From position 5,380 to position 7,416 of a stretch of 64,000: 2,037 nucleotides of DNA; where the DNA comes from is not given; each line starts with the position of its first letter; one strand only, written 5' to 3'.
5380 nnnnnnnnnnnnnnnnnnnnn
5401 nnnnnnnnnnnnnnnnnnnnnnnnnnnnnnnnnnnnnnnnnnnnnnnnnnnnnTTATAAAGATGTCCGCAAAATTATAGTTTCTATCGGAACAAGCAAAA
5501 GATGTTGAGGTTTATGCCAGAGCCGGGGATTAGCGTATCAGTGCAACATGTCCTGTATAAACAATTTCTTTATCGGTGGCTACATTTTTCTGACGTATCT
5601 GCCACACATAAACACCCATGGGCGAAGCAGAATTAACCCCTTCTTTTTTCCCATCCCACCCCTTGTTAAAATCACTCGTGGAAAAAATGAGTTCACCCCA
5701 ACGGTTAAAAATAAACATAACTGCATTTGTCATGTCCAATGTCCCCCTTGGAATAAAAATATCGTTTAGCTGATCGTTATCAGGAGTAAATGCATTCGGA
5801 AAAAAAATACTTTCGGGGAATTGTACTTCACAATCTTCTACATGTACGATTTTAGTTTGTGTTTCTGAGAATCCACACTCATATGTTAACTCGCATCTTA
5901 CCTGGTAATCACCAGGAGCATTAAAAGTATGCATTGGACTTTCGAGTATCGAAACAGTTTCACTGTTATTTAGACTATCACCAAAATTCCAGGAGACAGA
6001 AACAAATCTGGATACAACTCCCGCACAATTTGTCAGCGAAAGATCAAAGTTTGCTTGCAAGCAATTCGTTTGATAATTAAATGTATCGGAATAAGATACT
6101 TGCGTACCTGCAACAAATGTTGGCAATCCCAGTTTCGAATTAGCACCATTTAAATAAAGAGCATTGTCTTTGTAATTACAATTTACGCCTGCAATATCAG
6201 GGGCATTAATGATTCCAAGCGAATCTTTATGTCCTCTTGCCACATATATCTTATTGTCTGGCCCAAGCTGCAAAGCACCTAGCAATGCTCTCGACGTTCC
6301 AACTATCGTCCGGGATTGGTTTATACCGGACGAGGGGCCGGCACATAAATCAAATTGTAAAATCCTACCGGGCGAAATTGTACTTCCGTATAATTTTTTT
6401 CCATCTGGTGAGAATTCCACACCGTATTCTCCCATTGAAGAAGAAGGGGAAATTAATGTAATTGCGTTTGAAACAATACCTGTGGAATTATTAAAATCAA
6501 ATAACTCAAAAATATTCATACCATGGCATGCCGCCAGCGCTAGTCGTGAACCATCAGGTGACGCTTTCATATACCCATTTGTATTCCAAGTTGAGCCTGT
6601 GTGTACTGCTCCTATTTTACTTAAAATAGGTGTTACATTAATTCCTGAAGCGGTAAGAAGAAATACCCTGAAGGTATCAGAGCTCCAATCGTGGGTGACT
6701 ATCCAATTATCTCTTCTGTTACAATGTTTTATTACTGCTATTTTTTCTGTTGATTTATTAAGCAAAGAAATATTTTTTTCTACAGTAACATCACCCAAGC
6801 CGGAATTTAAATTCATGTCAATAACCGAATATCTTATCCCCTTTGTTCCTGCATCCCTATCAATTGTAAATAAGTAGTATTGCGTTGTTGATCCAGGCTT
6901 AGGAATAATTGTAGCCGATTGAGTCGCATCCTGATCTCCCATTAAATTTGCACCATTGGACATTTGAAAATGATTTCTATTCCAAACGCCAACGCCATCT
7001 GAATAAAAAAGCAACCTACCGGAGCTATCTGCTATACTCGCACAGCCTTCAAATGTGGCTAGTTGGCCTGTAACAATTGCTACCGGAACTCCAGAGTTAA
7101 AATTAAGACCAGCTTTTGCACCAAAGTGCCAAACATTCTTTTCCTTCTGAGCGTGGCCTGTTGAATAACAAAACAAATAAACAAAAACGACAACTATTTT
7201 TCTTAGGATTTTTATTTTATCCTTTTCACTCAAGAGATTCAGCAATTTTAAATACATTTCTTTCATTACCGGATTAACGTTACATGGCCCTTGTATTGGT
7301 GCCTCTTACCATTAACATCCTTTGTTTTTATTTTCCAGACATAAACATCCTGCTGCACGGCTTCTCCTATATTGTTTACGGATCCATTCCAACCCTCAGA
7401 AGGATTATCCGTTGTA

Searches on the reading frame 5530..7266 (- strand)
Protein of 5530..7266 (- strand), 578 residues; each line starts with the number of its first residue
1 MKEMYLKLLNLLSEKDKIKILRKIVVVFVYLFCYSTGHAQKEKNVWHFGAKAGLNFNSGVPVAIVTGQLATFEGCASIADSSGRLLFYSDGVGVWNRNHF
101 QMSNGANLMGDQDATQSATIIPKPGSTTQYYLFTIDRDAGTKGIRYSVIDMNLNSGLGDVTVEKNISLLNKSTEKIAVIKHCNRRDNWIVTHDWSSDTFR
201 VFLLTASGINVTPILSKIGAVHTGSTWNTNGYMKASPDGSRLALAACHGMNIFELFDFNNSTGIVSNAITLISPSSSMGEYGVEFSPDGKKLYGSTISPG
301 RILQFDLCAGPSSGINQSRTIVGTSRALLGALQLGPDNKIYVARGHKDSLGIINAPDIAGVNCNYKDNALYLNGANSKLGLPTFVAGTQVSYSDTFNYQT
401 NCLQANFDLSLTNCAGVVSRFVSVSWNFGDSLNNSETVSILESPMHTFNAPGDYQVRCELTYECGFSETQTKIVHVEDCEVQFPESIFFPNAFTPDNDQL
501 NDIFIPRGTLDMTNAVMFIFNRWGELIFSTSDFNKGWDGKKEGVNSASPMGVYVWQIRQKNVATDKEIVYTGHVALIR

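Call 8: search_protein_families(library=pfam, proteins=[window:5530-7266:-], max_evalue=0.001)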
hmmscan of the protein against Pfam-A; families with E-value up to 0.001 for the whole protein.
window:5530-7266:- (578 aa): 3 families
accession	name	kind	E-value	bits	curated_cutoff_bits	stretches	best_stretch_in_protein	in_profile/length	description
PF13585.12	CHU_C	-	7.5e-16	58.5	27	1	489-565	3-78/86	CHU_C Type IX secretion signal domain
PF18911.6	PKD_4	-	3.3e-06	27.5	27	1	419-472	32-81/85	PKD domain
PF00801.26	PKD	-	3.9e-06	27.2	23.5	1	401-473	9-78/80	PKD domain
